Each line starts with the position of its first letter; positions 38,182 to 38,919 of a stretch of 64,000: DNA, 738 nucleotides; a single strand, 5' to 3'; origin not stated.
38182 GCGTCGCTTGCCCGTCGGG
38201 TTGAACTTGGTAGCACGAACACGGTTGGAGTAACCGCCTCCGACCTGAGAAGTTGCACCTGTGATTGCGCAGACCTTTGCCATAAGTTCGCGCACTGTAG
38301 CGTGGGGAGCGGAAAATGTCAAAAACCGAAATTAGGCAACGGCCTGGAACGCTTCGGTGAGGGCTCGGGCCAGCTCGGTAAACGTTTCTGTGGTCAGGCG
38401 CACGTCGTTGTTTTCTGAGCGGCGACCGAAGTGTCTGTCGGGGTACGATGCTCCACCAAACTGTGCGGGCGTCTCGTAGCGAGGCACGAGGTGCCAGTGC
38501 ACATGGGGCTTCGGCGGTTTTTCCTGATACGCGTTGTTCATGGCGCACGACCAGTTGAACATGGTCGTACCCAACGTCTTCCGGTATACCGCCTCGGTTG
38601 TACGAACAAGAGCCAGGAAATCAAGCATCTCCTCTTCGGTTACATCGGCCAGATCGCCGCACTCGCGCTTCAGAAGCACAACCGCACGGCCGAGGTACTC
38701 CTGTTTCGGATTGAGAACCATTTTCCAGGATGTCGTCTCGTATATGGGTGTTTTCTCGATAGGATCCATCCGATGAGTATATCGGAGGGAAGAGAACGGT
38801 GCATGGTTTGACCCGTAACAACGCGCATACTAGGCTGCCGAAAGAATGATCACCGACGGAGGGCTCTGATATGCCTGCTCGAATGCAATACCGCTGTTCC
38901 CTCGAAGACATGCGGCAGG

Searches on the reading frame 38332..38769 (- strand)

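Call 54: search_protein_families(library=pfam, proteins=[window:38332-38769:-], max_evalue=0.001)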
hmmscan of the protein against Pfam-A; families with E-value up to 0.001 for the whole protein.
window:38332-38769:- (145 aa): 1 family
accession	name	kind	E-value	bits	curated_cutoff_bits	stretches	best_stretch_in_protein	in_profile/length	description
PF01230.28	HIT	-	6.7e-06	27.1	21.5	1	5-99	5-97/98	HIT domain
